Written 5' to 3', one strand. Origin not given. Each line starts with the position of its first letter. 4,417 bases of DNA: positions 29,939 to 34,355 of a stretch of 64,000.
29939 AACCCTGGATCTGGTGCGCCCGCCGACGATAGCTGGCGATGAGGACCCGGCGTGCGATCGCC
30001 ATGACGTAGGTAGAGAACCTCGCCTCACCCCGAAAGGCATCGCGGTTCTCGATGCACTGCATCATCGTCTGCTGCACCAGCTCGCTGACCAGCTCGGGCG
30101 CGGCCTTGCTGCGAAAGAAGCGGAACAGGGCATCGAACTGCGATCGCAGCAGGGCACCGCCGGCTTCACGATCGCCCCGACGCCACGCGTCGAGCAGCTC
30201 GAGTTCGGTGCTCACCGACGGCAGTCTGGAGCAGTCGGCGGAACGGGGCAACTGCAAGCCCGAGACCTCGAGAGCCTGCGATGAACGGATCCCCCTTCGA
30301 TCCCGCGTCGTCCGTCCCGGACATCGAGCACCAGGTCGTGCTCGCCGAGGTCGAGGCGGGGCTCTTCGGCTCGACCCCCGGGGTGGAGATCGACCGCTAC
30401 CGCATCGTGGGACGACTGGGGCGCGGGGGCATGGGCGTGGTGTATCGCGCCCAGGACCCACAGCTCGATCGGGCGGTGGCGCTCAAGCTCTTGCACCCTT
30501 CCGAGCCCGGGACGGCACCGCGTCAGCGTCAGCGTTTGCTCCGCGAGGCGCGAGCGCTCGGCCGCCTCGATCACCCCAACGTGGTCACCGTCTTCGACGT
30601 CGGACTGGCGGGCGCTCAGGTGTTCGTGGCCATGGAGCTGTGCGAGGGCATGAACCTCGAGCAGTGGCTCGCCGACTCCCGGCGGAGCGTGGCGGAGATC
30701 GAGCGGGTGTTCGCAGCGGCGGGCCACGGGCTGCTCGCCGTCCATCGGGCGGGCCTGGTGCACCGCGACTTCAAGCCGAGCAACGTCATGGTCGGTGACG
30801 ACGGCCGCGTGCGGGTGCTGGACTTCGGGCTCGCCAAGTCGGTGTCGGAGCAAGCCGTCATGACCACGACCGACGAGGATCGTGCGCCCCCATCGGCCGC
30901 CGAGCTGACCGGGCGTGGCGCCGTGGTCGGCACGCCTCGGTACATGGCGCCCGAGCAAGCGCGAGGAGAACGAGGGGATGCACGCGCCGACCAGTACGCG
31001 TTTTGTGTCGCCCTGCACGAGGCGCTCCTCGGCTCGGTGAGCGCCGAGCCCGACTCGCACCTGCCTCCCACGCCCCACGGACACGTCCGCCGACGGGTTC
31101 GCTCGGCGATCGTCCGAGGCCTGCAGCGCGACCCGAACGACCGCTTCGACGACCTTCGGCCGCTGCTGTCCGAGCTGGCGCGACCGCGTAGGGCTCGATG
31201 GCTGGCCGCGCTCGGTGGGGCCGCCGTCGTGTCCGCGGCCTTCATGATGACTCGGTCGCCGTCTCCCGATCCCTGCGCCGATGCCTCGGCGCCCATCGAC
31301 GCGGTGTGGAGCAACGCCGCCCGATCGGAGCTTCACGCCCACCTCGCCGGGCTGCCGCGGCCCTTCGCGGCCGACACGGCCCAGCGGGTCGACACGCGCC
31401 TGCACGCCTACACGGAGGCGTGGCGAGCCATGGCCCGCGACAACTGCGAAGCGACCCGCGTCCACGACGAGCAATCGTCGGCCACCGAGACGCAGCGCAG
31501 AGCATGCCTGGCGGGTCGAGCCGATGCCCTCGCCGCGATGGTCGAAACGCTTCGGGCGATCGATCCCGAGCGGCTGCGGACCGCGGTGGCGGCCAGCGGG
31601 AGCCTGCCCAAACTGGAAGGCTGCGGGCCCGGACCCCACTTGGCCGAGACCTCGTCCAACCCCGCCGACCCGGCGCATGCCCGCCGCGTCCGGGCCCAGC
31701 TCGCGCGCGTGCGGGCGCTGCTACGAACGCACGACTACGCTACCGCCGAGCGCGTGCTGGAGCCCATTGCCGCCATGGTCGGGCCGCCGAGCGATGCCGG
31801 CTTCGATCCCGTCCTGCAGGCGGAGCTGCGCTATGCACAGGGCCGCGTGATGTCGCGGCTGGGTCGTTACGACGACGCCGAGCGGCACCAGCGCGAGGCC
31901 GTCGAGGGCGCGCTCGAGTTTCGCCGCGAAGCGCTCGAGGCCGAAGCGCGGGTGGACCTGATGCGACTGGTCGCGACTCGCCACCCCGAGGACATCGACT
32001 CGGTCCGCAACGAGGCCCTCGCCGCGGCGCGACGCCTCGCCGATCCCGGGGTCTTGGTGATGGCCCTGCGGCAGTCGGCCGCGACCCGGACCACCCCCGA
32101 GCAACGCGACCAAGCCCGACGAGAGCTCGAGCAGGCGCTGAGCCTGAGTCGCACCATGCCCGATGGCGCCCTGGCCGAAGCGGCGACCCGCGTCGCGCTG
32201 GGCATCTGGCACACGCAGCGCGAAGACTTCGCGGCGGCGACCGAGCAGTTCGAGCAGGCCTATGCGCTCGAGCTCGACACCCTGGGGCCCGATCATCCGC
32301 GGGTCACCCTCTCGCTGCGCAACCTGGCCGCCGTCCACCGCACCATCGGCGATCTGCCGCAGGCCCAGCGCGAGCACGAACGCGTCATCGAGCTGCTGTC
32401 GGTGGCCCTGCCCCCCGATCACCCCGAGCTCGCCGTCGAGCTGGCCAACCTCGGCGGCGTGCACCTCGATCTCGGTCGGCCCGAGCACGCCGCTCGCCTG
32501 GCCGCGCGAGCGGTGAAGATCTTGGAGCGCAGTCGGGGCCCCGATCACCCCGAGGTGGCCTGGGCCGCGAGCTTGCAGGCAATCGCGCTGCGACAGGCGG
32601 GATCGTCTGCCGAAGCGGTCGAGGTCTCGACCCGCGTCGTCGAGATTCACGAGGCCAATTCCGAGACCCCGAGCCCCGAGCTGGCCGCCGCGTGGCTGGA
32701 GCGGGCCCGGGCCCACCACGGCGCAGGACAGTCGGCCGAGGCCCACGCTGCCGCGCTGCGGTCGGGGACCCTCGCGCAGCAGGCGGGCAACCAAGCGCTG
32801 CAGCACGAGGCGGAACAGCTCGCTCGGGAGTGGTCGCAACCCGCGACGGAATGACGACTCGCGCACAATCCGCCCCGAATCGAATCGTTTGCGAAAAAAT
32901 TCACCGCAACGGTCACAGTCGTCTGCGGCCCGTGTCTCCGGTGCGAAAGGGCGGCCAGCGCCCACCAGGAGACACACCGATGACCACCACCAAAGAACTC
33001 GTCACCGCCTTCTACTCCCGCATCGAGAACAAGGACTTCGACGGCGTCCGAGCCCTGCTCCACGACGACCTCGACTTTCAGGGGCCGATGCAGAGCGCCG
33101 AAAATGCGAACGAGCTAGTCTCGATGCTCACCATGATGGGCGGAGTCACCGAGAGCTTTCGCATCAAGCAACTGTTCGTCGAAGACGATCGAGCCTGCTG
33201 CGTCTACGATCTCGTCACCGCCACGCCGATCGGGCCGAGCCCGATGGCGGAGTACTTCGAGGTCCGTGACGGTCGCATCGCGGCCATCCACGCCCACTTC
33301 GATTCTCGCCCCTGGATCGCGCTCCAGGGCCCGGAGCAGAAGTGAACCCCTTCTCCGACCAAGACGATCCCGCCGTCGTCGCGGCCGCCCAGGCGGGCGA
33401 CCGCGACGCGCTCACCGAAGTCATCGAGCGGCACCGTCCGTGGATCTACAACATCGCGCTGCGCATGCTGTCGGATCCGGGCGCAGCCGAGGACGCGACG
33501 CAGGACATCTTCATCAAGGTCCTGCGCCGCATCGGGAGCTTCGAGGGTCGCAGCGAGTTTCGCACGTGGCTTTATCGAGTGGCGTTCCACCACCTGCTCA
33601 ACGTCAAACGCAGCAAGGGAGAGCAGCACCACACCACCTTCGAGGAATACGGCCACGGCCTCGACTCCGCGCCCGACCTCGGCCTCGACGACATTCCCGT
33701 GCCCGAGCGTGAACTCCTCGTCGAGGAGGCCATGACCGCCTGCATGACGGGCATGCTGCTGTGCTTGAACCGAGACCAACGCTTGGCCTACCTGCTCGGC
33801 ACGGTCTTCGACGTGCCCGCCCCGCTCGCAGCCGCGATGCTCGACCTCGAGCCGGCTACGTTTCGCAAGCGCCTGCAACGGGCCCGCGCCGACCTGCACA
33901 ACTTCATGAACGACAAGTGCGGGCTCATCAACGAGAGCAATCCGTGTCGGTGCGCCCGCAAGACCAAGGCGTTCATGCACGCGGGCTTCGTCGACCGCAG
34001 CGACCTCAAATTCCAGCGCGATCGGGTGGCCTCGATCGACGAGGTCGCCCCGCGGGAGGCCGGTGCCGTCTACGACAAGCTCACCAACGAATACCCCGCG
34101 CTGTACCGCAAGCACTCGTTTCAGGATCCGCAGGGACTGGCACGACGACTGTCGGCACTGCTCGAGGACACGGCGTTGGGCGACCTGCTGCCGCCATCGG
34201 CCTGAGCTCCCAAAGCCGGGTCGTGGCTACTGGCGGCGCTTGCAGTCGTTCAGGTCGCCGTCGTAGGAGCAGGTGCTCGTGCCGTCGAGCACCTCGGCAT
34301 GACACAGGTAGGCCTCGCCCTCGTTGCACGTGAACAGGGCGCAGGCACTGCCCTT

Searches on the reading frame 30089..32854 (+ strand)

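Call 47: search_protein_families(library=pfam, proteins=[window:30089-32854:+], max_evalue=0.001)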
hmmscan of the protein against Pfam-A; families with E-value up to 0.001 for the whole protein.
window:30089-32854:+ (921 aa): 9 families
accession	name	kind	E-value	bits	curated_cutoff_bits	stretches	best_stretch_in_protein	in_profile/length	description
PF00069.31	Pkinase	-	4.2e-34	118.6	31.7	1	104-317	1-195/263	Protein kinase domain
PF13424.12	TPR_12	-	4e-27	94.7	30.1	3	786-855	6-76/77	Tetratricopeptide repeat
PF07714.23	PK_Tyr_Ser-Thr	-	4.8e-24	85.5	23.1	1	108-314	5-199/258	Protein tyrosine and serine/threonine kinase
PF13374.12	TPR_10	-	2.5e-14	53.2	27.5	2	785-822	5-42/42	Tetratricopeptide repeat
PF24885.1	TPR_NPHP3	-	5.3e-13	49.3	100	2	751-856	110-215/239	Nephrocystin-3 TPR domain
PF07719.23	TPR_2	-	2.8e-07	30.6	27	0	578-606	1-29/34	Tetratricopeptide repeat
PF17874.7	TPR_MalT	-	3.3e-07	30.3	45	1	664-913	8-248/336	MalT-like TPR region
PF03109.22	ABC1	-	2.1e-05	24.2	22.9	1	180-256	145-221/244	ABC1 atypical kinase-like domain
PF01636.29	APH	-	2.8e-05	24.4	23.2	1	194-249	139-197/239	Phosphotransferase enzyme family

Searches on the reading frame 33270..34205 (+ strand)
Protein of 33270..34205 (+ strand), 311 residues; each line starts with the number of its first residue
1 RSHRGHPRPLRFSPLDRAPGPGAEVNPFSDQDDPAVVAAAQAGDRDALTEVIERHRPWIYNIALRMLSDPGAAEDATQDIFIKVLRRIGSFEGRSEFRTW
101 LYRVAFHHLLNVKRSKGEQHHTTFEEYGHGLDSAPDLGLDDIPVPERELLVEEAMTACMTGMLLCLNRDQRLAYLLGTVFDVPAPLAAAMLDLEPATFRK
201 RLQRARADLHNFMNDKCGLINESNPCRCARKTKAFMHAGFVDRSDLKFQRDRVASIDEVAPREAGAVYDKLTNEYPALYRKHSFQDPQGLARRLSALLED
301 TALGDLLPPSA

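Call 47: search_protein_families(library=pfam, proteins=[window:33270-34205:+], max_evalue=0.001)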
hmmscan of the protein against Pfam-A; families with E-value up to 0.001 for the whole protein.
window:33270-34205:+ (311 aa): 3 families
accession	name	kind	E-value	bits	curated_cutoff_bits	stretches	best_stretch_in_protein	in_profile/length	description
PF04542.20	Sigma70_r2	-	3.5e-17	62.4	24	1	52-116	2-68/71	Sigma-70 region 2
PF12645.13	HTH_16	-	7.6e-07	29.6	22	1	36-92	3-65/65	Helix-turn-helix domain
PF08281.18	Sigma70_r4_2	-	6.4e-05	23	25.7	1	160-209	5-54/54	Sigma-70, region 4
